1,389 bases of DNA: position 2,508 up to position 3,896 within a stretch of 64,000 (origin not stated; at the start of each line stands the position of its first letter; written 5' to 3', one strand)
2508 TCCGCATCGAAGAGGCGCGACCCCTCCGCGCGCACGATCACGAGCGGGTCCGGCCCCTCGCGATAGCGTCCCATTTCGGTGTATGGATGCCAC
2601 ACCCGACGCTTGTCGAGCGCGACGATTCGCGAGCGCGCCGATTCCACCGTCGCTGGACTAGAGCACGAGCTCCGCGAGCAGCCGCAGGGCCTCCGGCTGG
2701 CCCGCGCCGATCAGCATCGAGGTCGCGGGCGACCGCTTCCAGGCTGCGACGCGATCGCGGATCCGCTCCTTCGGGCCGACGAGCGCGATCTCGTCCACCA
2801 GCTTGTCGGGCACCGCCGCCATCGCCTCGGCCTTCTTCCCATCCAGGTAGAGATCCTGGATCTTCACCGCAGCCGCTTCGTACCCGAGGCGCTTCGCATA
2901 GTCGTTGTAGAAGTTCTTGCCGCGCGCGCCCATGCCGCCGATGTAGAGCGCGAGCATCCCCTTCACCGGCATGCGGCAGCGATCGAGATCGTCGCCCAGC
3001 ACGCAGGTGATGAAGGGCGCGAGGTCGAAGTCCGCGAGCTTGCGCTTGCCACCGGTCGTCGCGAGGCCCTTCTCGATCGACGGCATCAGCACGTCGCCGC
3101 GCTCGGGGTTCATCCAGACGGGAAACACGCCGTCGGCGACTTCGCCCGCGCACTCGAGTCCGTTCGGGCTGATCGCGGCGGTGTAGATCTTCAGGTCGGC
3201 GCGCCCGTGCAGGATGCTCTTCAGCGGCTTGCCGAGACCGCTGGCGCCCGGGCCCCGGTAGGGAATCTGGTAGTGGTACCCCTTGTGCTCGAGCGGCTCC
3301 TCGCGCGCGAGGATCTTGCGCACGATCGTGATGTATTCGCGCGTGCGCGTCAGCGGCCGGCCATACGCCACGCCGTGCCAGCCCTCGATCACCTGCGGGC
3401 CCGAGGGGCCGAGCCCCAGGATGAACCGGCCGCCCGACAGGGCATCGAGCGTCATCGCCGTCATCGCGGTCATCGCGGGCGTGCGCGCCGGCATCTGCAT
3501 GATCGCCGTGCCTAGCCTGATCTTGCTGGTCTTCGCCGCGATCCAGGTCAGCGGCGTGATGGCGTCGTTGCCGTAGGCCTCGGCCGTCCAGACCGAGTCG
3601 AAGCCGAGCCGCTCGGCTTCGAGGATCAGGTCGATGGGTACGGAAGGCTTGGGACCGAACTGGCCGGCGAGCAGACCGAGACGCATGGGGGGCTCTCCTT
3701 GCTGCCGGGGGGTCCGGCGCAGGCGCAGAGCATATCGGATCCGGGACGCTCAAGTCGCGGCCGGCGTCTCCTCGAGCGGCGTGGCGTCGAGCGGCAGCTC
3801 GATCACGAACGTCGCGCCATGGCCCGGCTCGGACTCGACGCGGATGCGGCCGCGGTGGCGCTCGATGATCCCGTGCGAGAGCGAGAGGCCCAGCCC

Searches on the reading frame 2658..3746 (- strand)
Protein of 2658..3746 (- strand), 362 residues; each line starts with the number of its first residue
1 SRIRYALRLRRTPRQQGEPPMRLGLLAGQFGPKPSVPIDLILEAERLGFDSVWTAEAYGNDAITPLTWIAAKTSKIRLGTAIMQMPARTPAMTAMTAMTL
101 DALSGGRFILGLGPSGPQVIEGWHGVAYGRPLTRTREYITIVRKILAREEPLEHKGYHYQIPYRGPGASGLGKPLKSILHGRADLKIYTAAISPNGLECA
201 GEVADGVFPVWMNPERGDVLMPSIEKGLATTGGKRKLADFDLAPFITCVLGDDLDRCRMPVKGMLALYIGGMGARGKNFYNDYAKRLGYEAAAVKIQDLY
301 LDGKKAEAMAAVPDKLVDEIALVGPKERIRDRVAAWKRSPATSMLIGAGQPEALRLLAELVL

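Call 99: search_protein_families(library=ncbifam, proteins=[window:2658-3746:-], max_evalue=1e-10)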
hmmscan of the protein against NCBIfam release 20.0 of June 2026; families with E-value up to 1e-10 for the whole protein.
window:2658-3746:- (362 aa): 15 families
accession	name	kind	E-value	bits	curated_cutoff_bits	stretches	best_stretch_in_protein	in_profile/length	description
TIGR03559.1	F420_Rv3520c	subfamily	2.9e-118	394.6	335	1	36-346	14-324/325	LLM class F420-dependent oxidoreductase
TIGR04024.1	F420_NP1902A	hypoth_equivalog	9.4e-65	218.5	345.4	1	40-337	20-300/330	TIGR04024 family LLM class F420-dependent oxidoreductase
TIGR03564.1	F420_MSMEG_4879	subfamily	5.3e-36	124.6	234.25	1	41-268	5-218/265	TIGR03564 family F420-dependent LLM class oxidoreductase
TIGR03841.1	F420_Rv3093c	subfamily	2.1e-34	119.3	213.65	1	39-338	14-286/298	LLM class F420-dependent oxidoreductase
TIGR03555.1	F420_mer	equivalog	4.8e-33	114.9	348.7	1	41-348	18-306/325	5,10-methylenetetrahydromethanopterin reductase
NF002619.0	PRK02271.1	equivalog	1.9e-32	112.8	276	1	40-348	19-307/329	5,10-methylenetetrahydromethanopterin reductase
TIGR03617.1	F420_MSMEG_2256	subfamily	9.2e-32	110.2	278.15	1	43-335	3-287/318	TIGR03617 family F420-dependent LLM class oxidoreductase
TIGR03620.1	F420_MSMEG_4141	subfamily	6.5e-19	68.3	219.8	1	24-143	5-120/280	TIGR03620 family F420-dependent LLM class oxidoreductase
TIGR03857.1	F420_MSMEG_2249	hypoth_equivalog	1.5e-18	67.1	218.4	1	34-209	13-177/329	TIGR03857 family LLM class F420-dependent oxidoreductase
TIGR03619.1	F420_Rv2161c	subfamily_domain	2.7e-17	63.2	166.9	1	60-216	44-190/247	TIGR03619 family F420-dependent LLM class oxidoreductase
TIGR03560.1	F420_Rv1855c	subfamily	3.4e-16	59.7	231.4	1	59-161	49-153/227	TIGR03560 family F420-dependent LLM class oxidoreductase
TIGR03571.1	lucif_BA3436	subfamily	4.3e-14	52.5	303.9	1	38-149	34-156/304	TIGR03571 family LLM class oxidoreductase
TIGR04027.1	LLM_KPN_01858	hypoth_equivalog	5.3e-13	48.6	412.9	1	40-147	25-139/326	putative FMN-dependent luciferase-like monooxygenase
TIGR03621.1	F420_MSMEG_2516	subfamily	6.4e-13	48.5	213.15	1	41-146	20-129/295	TIGR03621 family F420-dependent LLM class oxidoreductase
TIGR03842.1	F420_CPS_4043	hypoth_equivalog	3.3e-12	46.2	295.45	1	31-333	9-294/329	TIGR03842 family LLM class F420-dependent oxidoreductase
